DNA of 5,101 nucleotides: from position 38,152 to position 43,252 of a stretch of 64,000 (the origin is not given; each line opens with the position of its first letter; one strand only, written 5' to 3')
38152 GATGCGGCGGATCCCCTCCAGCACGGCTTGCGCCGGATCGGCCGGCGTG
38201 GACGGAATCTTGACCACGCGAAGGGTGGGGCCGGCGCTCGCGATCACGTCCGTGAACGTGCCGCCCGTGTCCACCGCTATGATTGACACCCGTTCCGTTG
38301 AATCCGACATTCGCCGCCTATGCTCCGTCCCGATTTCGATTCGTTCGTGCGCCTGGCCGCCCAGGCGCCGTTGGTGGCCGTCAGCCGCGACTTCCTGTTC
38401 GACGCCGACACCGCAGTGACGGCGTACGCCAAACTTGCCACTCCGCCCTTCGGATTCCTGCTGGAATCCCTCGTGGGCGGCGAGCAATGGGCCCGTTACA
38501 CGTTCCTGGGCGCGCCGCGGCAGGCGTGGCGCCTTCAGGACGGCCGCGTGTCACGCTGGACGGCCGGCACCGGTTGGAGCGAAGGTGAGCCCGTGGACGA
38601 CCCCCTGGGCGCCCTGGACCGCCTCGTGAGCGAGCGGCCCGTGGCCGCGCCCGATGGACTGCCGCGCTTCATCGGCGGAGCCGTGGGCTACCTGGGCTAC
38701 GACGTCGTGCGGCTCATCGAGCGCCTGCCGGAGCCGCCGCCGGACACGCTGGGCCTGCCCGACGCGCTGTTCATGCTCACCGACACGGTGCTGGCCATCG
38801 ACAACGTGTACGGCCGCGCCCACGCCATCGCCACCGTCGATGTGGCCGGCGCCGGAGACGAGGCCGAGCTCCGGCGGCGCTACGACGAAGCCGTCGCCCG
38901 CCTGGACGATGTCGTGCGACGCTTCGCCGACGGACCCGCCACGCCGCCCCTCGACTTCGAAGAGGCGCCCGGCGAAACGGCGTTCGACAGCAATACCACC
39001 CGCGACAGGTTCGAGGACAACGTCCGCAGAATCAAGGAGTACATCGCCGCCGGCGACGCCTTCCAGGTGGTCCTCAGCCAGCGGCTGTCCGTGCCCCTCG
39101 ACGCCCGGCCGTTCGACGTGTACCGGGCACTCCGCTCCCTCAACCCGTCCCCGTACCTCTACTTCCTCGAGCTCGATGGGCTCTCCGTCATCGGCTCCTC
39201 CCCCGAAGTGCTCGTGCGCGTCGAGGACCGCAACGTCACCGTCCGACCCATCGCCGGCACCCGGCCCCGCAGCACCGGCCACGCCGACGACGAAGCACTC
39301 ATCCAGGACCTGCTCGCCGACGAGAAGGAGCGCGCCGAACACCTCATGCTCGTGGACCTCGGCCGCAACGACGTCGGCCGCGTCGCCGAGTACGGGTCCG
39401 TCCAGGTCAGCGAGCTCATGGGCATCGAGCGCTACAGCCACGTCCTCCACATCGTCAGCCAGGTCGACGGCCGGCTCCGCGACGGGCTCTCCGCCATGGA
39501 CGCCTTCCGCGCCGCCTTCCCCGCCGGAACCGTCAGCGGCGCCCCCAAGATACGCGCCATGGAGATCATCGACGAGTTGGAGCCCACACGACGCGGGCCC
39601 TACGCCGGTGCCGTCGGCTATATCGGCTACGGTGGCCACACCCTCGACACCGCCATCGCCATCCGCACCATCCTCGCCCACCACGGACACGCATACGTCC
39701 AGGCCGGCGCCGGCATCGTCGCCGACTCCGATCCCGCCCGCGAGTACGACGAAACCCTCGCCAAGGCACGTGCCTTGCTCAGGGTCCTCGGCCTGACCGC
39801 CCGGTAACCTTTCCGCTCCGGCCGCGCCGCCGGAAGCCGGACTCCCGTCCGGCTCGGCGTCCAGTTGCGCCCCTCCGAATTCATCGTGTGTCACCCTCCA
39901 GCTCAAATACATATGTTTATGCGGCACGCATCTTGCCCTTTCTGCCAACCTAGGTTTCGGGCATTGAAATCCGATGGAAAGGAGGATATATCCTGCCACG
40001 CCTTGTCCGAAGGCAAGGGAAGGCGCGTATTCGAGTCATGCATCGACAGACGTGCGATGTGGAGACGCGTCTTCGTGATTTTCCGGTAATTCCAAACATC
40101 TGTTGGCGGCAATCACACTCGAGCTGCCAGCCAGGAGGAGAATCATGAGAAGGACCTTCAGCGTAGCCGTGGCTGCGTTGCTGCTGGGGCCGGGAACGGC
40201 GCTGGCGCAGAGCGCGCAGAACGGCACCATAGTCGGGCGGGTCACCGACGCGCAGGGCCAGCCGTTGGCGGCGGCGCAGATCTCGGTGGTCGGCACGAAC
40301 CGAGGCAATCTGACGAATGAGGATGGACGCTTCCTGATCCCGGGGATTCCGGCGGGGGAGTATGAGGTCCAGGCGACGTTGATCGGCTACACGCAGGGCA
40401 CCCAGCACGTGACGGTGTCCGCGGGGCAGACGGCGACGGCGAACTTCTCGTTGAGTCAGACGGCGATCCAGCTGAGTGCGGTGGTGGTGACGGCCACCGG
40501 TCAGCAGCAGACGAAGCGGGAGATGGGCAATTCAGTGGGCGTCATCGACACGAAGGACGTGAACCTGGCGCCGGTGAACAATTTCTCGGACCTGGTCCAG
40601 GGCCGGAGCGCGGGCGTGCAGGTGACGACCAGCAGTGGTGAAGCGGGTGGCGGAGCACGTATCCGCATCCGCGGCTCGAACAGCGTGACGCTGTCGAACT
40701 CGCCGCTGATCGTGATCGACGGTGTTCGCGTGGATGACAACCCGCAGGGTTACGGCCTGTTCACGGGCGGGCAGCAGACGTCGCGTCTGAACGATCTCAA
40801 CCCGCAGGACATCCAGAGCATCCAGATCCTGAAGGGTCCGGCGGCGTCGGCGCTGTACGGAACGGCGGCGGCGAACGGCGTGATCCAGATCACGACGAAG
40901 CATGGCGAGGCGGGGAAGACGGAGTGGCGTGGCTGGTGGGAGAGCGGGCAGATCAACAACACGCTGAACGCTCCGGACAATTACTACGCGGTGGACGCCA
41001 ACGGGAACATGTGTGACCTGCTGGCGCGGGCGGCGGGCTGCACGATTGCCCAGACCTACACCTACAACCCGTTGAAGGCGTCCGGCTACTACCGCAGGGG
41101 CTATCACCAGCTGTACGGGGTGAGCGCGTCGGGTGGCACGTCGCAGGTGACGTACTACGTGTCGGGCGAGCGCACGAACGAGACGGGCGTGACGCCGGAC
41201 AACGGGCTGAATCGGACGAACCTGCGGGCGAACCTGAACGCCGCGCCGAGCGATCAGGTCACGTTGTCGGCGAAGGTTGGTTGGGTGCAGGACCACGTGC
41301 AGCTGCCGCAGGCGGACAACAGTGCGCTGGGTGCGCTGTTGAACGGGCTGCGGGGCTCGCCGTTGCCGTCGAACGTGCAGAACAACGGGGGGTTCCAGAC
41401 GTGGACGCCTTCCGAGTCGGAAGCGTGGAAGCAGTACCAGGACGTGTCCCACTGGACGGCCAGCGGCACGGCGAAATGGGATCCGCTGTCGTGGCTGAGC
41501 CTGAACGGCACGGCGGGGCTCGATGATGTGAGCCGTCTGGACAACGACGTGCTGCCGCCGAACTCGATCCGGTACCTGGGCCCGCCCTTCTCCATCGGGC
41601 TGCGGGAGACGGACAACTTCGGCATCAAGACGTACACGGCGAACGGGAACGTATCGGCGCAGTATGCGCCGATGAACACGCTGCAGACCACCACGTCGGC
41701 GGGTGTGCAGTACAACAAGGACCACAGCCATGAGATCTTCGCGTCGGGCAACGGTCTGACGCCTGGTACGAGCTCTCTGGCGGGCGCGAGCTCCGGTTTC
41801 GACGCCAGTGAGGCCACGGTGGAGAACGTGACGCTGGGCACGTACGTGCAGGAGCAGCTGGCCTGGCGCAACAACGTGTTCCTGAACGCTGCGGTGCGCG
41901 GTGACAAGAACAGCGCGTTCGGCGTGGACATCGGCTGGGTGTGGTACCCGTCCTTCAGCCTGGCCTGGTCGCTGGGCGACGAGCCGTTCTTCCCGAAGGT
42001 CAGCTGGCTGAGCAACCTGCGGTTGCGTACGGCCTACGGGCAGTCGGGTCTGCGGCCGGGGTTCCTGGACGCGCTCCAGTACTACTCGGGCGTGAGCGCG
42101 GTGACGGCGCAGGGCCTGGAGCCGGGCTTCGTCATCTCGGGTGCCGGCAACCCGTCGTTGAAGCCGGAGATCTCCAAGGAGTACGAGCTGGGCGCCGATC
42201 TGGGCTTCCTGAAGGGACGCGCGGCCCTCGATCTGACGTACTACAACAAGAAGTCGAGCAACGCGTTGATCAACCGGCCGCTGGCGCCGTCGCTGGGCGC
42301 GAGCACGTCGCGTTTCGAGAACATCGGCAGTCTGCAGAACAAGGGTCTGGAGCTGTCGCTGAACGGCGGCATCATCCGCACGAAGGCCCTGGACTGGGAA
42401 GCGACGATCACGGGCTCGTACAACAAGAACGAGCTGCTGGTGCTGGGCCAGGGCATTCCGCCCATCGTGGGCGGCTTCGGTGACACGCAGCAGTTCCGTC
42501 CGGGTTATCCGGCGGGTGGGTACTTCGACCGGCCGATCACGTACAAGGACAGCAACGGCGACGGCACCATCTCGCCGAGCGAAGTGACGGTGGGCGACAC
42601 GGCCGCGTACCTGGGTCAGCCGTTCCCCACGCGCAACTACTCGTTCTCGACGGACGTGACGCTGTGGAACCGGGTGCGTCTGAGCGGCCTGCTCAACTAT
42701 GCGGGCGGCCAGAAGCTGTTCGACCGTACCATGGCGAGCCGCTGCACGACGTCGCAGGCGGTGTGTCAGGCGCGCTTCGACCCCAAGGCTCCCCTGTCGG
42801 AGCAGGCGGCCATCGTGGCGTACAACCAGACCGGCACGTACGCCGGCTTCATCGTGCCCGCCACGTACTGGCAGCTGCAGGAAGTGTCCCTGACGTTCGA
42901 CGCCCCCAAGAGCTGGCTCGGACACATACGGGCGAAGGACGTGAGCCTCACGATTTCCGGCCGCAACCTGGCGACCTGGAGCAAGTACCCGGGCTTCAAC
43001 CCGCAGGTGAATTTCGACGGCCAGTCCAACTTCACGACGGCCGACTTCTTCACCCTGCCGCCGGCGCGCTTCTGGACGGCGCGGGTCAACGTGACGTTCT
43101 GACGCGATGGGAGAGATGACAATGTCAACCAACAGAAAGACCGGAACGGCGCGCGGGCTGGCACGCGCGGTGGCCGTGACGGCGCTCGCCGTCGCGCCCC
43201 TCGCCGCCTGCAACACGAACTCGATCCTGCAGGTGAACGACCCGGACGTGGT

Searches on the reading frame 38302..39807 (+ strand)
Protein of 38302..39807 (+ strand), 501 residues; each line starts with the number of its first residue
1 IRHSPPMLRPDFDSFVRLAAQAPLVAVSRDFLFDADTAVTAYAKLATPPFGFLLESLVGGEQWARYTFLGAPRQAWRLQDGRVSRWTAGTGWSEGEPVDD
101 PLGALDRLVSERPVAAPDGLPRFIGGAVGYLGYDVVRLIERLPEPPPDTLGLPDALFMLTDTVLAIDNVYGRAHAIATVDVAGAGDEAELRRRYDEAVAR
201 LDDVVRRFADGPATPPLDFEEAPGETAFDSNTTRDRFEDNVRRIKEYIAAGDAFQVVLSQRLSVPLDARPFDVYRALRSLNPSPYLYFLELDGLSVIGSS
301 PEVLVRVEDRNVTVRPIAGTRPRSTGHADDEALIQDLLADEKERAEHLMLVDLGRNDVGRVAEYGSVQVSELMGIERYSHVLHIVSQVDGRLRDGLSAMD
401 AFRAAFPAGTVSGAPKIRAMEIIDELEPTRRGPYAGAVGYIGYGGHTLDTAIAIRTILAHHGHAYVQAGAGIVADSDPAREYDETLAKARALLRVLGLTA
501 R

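Call 55: search_protein_families(library=pfam, proteins=[window:38302-39807:+], max_evalue=0.00001)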
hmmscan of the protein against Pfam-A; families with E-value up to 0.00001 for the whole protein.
window:38302-39807:+ (501 aa): 2 families
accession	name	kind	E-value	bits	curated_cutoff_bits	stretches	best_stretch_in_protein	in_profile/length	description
PF00425.24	Chorismate_bind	-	7.1e-92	308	27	1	234-488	2-257/257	chorismate binding enzyme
PF04715.19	Anth_synt_I_N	-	6.4e-30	104.7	23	1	34-172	1-137/140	Anthranilate synthase component I, N terminal region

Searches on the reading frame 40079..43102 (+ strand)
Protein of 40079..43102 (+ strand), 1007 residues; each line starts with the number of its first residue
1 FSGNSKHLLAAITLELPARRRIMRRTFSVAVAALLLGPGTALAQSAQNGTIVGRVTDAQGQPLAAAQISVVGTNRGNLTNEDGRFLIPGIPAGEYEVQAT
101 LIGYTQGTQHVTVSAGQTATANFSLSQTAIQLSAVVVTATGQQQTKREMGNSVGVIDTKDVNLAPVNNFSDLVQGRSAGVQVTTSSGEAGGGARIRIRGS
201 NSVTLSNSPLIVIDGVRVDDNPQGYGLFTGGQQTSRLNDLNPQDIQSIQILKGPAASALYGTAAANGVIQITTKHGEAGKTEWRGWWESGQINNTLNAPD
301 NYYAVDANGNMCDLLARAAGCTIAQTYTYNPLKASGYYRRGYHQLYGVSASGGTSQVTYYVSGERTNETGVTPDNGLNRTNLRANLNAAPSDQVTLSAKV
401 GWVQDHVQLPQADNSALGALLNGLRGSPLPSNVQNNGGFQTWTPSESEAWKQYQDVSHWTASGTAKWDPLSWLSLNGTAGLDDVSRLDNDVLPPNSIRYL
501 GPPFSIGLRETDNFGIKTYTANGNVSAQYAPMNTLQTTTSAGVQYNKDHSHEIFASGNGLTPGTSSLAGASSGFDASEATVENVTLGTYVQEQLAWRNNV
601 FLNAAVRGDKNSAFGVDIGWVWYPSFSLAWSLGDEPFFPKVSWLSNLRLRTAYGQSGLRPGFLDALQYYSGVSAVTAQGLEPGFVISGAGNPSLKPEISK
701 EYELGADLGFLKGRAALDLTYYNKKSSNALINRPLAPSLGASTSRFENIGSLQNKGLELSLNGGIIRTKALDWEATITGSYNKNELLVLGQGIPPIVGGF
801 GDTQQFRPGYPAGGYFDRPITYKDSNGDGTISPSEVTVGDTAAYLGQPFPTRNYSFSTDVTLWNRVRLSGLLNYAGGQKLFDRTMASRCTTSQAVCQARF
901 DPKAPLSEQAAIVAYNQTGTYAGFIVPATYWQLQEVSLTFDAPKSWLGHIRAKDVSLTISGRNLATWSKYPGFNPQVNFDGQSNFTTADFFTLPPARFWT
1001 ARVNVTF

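Call 55: search_protein_families(library=pfam, proteins=[window:40079-43102:+], max_evalue=0.00001)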
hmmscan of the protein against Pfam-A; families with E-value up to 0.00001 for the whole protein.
window:40079-43102:+ (1007 aa): 5 families
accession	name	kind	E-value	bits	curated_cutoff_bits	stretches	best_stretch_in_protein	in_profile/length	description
PF00593.30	TonB_dep_Rec_b-barrel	-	3.1e-26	93.7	27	1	425-887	38-393/436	TonB dependent receptor-like, beta-barrel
PF07715.20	Plug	-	3.7e-20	72.9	23.9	1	146-268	2-107/107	TonB-dependent Receptor Plug Domain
PF13620.12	CarboxypepD_reg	-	4.9e-20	72.1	32.3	1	50-125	1-81/82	Carboxypeptidase regulatory-like domain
PF13715.12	CarbopepD_reg_2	-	1.9e-19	69.9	32.2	1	51-137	1-88/88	CarboxypepD_reg-like domain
PF14905.12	OMP_b-brl_3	-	9.3e-08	32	27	1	689-786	208-299/408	Outer membrane protein beta-barrel family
